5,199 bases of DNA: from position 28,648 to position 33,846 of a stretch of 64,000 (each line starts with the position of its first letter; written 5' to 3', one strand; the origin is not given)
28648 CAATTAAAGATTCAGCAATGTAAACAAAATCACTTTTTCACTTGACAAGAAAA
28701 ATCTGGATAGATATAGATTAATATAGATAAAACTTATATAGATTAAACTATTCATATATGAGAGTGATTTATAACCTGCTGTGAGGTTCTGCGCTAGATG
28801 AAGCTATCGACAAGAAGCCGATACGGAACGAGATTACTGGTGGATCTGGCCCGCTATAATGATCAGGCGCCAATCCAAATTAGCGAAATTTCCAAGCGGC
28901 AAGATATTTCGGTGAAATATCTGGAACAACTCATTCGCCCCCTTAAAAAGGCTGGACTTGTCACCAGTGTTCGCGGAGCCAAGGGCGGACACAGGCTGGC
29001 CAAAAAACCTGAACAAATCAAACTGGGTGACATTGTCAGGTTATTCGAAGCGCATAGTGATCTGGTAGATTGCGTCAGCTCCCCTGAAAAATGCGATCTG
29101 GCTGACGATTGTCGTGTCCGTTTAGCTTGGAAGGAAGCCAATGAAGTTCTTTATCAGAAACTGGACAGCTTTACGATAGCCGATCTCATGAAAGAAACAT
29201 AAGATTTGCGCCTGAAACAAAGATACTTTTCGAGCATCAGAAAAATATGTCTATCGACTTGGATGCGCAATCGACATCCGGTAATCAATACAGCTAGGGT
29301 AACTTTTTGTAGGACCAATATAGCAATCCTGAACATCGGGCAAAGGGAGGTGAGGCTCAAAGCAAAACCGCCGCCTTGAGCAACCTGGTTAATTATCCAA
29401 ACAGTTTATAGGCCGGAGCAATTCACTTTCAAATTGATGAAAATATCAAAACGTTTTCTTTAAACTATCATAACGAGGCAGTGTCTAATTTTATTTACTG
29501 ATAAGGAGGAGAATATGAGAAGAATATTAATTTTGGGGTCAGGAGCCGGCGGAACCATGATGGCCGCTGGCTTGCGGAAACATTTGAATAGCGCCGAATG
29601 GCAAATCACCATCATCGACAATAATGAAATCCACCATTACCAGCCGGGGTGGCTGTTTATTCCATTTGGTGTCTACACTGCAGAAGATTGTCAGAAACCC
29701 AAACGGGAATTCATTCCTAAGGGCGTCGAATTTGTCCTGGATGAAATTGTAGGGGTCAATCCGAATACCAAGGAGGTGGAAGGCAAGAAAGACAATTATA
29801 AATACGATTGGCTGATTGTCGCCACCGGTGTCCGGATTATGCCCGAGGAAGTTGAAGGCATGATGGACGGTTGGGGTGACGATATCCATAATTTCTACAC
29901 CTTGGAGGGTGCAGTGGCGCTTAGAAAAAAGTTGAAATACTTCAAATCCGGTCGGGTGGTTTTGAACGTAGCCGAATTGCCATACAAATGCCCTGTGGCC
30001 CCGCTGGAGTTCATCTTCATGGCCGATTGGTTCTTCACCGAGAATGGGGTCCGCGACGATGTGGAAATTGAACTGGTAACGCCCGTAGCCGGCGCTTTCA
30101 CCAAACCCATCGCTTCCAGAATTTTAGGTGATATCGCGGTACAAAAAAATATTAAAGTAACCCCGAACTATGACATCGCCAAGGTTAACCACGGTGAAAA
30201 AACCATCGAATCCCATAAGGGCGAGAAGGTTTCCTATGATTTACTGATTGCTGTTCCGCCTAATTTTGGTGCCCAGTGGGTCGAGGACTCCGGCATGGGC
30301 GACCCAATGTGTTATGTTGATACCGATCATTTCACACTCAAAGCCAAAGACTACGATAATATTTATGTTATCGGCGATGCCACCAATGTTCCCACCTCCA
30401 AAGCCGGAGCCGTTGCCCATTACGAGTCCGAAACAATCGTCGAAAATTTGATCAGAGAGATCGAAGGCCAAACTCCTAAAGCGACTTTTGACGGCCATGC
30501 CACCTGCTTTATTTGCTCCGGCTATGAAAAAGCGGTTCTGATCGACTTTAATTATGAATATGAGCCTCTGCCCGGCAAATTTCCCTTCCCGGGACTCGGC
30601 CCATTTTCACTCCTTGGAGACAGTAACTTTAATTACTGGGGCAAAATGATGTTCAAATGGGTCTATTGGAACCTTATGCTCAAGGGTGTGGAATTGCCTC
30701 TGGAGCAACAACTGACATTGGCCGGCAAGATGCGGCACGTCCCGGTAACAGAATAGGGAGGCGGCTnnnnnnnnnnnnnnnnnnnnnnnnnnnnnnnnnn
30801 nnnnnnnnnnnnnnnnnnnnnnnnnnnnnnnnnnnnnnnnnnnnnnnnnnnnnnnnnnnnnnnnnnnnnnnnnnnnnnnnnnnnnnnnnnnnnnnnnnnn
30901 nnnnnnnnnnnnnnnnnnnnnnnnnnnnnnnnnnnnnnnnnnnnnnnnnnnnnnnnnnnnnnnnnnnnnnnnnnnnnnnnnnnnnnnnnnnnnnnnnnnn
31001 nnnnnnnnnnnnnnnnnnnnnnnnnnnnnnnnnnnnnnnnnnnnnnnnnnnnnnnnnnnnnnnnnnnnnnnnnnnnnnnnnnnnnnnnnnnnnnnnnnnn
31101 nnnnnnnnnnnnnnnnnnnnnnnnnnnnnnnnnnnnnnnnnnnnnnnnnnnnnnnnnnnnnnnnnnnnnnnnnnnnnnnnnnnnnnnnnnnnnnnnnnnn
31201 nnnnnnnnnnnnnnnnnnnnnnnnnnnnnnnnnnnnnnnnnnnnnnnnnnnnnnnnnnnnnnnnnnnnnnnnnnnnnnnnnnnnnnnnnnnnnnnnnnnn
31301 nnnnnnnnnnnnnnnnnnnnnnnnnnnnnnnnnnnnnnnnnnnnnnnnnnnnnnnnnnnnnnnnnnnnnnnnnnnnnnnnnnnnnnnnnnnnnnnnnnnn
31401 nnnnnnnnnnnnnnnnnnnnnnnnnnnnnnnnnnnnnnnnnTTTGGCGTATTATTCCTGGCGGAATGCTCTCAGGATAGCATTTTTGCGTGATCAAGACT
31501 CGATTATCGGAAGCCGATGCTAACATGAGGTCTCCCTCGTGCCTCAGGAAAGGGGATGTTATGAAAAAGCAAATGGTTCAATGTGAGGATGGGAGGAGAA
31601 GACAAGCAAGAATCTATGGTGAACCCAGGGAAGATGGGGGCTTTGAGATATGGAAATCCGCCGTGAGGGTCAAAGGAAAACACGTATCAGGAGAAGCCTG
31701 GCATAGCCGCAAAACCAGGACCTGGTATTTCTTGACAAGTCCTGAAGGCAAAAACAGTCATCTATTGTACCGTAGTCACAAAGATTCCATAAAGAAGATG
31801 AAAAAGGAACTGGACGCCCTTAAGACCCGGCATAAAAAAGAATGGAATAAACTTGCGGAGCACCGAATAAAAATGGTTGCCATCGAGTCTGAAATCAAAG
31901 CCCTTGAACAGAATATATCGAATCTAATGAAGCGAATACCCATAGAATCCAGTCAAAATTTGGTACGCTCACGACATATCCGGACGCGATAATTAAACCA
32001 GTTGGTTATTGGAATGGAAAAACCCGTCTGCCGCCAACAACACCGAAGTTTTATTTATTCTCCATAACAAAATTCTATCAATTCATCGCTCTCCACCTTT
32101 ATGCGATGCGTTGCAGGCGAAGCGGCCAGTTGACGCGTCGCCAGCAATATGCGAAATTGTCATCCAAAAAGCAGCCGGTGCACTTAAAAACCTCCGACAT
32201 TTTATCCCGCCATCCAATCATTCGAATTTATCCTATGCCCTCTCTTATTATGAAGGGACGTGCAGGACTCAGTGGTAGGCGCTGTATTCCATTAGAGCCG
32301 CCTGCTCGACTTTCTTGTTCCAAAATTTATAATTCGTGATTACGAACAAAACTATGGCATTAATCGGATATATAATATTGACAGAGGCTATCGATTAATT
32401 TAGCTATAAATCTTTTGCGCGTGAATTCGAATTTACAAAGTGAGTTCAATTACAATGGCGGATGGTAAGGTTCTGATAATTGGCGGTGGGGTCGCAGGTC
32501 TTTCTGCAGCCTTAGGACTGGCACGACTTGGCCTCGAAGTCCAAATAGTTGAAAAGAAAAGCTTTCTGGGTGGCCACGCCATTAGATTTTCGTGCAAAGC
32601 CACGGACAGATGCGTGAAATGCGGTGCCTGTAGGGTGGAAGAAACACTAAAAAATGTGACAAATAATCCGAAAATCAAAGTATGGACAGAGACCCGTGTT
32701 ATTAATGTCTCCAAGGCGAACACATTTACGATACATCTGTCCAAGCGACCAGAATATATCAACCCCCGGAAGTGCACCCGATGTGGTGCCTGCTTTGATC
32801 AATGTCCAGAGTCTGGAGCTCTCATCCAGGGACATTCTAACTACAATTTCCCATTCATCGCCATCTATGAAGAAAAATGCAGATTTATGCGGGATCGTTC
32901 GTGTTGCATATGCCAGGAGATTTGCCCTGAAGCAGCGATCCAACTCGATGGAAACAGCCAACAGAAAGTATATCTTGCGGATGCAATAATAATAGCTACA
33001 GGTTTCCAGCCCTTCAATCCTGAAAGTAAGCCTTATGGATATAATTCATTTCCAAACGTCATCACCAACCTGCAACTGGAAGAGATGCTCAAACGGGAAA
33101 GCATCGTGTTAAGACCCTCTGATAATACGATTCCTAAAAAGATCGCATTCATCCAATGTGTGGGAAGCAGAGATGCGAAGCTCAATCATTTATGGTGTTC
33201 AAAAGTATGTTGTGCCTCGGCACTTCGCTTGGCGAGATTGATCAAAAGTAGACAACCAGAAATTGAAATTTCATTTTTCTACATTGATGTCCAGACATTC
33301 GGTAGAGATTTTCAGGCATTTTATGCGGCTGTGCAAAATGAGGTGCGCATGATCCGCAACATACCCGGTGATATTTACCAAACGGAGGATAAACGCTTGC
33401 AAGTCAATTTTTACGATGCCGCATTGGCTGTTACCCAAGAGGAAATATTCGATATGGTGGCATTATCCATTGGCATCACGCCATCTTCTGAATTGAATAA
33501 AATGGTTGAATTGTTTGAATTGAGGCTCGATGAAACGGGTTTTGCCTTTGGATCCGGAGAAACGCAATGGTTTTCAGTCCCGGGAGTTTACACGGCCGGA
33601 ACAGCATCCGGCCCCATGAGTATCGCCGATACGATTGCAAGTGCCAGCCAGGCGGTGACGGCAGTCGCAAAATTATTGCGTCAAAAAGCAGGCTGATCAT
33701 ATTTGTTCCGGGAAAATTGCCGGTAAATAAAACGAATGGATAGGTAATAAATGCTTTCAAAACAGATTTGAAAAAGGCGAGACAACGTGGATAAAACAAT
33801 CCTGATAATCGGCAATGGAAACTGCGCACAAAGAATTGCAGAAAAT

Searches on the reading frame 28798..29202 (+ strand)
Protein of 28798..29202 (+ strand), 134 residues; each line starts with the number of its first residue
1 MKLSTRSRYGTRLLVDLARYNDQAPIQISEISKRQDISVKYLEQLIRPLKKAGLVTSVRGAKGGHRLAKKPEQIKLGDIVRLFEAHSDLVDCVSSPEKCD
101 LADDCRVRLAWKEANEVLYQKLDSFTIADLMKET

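Call 29: search_protein_families(library=ncbifam, proteins=[window:28798-29202:+], max_evalue=0.00001)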
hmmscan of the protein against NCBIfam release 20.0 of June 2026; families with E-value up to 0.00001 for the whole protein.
window:28798-29202:+ (134 aa): 7 families
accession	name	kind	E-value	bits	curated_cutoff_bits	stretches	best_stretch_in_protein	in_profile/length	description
TIGR00738.1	rrf2_super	superfamily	2.8e-41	140.5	73.3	1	1-132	1-132/132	Rrf2 family transcriptional regulator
NF047409.1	Cys_reg_CymR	equivalog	5e-32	110.9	195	1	1-133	1-126/139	cysteine metabolism transcriptional regulator CymR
TIGR02010.1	IscR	equivalog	6.8e-32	110.1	207.55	1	1-133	1-132/135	Fe-S cluster assembly transcriptional regulator IscR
TIGR02944.1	suf_reg_Xantho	equivalog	9.9e-25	87.4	110.65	1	2-130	3-130/130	SUF system Fe-S cluster assembly regulator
NF008886.0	PRK11920.1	equivalog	1e-23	83.7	193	1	1-133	1-133/153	iron-responsive transcriptional regulator RirA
NF008110.0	PRK10857.1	equivalog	1.5e-23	83.3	275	1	1-132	1-131/164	Fe-S cluster assembly transcriptional regulator IscR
NF008240.0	PRK11014.1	equivalog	2e-23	83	182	1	1-133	1-130/141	nitric oxide-sensing transcriptional repressor NsrR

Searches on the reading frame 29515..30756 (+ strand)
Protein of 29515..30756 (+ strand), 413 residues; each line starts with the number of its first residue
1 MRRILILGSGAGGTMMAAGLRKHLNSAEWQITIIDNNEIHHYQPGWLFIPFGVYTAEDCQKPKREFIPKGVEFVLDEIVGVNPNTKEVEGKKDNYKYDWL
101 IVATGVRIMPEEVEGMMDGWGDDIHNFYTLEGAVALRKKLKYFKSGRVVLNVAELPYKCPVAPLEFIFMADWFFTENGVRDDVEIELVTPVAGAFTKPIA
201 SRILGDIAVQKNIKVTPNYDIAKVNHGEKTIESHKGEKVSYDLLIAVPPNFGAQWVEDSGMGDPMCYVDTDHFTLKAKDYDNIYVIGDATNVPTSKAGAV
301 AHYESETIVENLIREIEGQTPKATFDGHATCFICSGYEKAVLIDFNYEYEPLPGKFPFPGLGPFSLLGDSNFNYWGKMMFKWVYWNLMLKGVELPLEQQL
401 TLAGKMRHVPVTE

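Call 4: search_protein_families(library=pfam, proteins=[window:29515-30756:+], max_evalue=0.01)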
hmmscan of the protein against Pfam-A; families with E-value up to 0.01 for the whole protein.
window:29515-30756:+ (413 aa): 3 families
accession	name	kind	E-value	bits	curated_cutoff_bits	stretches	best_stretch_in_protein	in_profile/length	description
PF07992.20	Pyr_redox_2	-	8.5e-15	55.4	26.1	1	3-141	2-141/291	Pyridine nucleotide-disulphide oxidoreductase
PF21706.3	FCSD_central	-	0.00019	21.9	27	1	135-248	3-116/116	Sulfide dehydrogenase [flavocytochrome c] flavoprotein chain, central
PF04820.20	Trp_halogenase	-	0.00039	19.8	21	1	3-50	1-48/458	Tryptophan halogenase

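Call 55: search_protein_families(library=ncbifam, proteins=[window:29515-30756:+], max_evalue=0.001)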
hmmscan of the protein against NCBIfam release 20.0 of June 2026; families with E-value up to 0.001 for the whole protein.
window:29515-30756:+ (413 aa): 9 families
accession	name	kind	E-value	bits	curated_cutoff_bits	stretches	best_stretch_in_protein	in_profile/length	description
NF049943.1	SQR_III_seleno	exception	7.2e-199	660.7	525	1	2-405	1-405/406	type III sulfide quinone reductase, selenoprotein subtype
TIGR03169.1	Nterm_to_SelD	hypoth_equivalog_domain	7.8e-14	51.8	310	1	52-322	49-317/365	pyridine nucleotide-disulfide oxidoreductase family protein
TIGR03385.1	CoA_CoA_reduc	equivalog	4.5e-06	25.7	578.8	0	3-149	1-153/439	CoA-disulfide reductase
NF042949.2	3PPDioc_HcaD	equivalog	1.1e-05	24.4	450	0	3-144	3-143/386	3-phenylpropionate/cinnamic acid dioxygenase ferredoxin--NAD(+) reductase subunit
TIGR02374.1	nitri_red_nirB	equivalog_domain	1.8e-05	23.4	578.35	0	5-149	2-146/794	nitrite reductase large subunit NirB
NF011565.0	PRK14989.1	subfamily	2.5e-05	22.5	883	0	3-149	5-151/847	nitrite reductase large subunit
NF007286.0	PRK09754.1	equivalog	4.5e-05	22.4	447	1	3-245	5-234/400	phenylpropionate dioxygenase ferredoxin reductase subunit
NF007123.0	PRK09564.1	equivalog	0.00014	20.7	458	1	3-149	2-153/444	CoA-disulfide reductase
NF003437.0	PRK04965.1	equivalog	0.00035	19.7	392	0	2-115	3-118/378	NADH:flavorubredoxin reductase NorW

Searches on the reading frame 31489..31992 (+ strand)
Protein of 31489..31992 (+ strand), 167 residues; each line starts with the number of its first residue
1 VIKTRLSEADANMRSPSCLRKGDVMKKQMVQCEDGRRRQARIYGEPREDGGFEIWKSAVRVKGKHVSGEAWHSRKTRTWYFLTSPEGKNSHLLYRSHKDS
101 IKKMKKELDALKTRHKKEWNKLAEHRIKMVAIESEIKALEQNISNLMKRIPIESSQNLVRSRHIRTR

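Call 4: search_protein_families(library=pfam, proteins=[window:31489-31992:+], max_evalue=0.01)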
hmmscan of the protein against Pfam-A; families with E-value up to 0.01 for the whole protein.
window:31489-31992:+ (167 aa): 1 family
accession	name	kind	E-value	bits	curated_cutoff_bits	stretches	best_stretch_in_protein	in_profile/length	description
PF18824.6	LPD11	-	0.0045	17.5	27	1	80-120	17-57/69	Large polyvalent protein-associated domain 11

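Call 37: search_protein_families(library=pfam, proteins=[window:31489-31992:+], max_evalue=0.00001)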
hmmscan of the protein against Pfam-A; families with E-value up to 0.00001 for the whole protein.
window:31489-31992:+ (167 aa): 0 families

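Call 55: search_protein_families(library=ncbifam, proteins=[window:31489-31992:+], max_evalue=0.001)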
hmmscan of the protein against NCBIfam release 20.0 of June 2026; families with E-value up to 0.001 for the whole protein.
window:31489-31992:+ (167 aa): 1 family
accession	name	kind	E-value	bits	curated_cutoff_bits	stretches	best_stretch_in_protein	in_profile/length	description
NF049872.2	cytotoxin_MakB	equivalog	0.00053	19.5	240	1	97-150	126-179/349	alpha-pore-forming cytotoxin subunit MakB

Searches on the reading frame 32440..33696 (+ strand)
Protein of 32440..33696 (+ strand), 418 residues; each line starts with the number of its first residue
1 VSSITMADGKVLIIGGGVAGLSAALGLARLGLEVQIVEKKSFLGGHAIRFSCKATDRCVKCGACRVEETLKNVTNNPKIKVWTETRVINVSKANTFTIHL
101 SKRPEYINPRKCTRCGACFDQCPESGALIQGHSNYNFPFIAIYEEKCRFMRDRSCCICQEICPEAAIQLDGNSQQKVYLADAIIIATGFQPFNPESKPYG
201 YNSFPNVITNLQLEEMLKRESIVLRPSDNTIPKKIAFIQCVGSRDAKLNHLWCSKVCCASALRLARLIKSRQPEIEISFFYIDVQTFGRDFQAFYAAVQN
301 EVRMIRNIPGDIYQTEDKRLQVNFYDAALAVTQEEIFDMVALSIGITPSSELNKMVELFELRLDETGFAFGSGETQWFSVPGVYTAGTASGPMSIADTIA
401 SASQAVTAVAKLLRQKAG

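Call 4: search_protein_families(library=pfam, proteins=[window:32440-33696:+], max_evalue=0.01)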
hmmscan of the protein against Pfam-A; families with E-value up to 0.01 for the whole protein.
window:32440-33696:+ (418 aa): 18 families
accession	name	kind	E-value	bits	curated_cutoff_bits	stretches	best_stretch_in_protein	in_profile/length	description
PF07992.20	Pyr_redox_2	-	2.2e-13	50.8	26.1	1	10-196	2-116/291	Pyridine nucleotide-disulphide oxidoreductase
PF12831.13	FAD_oxidored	-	2.1e-08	34.3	27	1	11-47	2-38/416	FAD dependent oxidoreductase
PF01266.30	DAO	-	3.6e-08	33.8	27.9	1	10-47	1-38/353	FAD dependent oxidoreductase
PF13450.12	NAD_binding_8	-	9.7e-08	32.6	21.9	1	13-50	1-38/68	NAD(P)-binding Rossmann-like domain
PF00890.30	FAD_binding_2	-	1.2e-07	31.8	20.4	1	11-47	2-38/414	FAD binding domain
PF13738.12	Pyr_redox_3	-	3.1e-06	27.1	30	1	12-41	1-31/305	Pyridine nucleotide-disulphide oxidoreductase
PF01262.27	AlaDh_PNT_C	-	1.3e-05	25.1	23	1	6-40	26-60/214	Alanine dehydrogenase/PNT, C-terminal domain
PF00070.33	Pyr_redox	-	2.2e-05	25.3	22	1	10-42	1-33/82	Pyridine nucleotide-disulphide oxidoreductase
PF01134.28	GIDA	-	2.4e-05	24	22.1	1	10-40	1-31/391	Glucose inhibited division protein A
PF00037.32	Fer4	-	6.6e-05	23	21.1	1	106-123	2-19/24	4Fe-4S binding domain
PF01494.25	FAD_binding_3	-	6.9e-05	22.7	22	1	10-40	3-33/349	FAD binding domain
PF12837.12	Fer4_6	-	0.00023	21.4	25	1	107-127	4-23/24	4Fe-4S binding domain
PF12797.12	Fer4_2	-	0.00028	21.1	24.5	1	106-124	4-22/22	4Fe-4S binding domain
PF01946.23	Thi4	-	0.00032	20.5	26.2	1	5-46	14-56/235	Thi4 family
PF03486.20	HI0933_like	-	0.00074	19.5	50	1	10-44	2-36/244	HI0933-like protein Rossmann domain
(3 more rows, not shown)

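Call 55: search_protein_families(library=ncbifam, proteins=[window:32440-33696:+], max_evalue=0.001)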
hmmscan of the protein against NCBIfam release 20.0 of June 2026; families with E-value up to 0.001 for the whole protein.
window:32440-33696:+ (418 aa): 89 families (the best 25 are shown)
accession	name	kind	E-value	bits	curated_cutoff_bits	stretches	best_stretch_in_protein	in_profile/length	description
NF040770.1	hetero_SS_HdrA2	exception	1.4e-84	284.6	1100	1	8-414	139-561/777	CoB-CoM heterodisulfide reductase HdrA2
NF041778.1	hetero_SS_HdrA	equivalog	3e-69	233.7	1400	1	10-408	144-565/771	ferredoxin:CoB-CoM heterodisulfide reductase subunit HdrA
NF041891.1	hdrA_Methbact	equivalog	6.1e-67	226.4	1300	1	8-414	133-557/762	ferredoxin:CoB-CoM heterodisulfide reductase subunit HdrA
TIGR01350.1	lipoamide_DH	equivalog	4.5e-10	38.8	408.8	1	11-60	4-52/461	dihydrolipoyl dehydrogenase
TIGR03467.1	HpnE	equivalog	5.6e-10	39.1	283.05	1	11-59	1-49/430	hydroxysqualene dehydroxylase HpnE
TIGR01372.1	soxA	subfamily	6.7e-10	37.4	1164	1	10-100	170-257/996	sarcosine oxidase subunit alpha family protein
NF009409.0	PRK12770.1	subfamily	3.6e-09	36.1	343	1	8-90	18-95/360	putative glutamate synthase subunit beta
TIGR01292.1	TRX_reduct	equivalog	2.9e-08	32.9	343.45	0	10-43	2-35/300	thioredoxin-disulfide reductase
NF005560.0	PRK07233.1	equivalog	3.3e-08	32.8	252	1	10-53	2-45/435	hypothetical protein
NF005062.0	PRK06475.1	equivalog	8.8e-08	31.4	524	1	6-60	1-57/401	FAD-binding protein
TIGR03385.1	CoA_CoA_reduc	equivalog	8.9e-08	31.3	578.8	0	315-390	210-283/439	CoA-disulfide reductase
NF058655.1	CrtID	equivalog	1.5e-07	30.6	640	1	11-51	1-41/478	bifunctional phytoene desaturase/3,4-desaturase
NF004939.0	PRK06292.1-1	equivalog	1.6e-07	30.4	435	0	10-45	174-209/476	dihydrolipoyl dehydrogenase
NF009410.0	PRK12771.1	subfamily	1.8e-07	30.2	516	1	10-46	140-176/566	NAD(P)-binding protein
NF045637.1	carotdesatCrtDProt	equivalog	1.9e-07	30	580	1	11-53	1-43/485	1-hydroxycarotenoid 3,4-desaturase CrtD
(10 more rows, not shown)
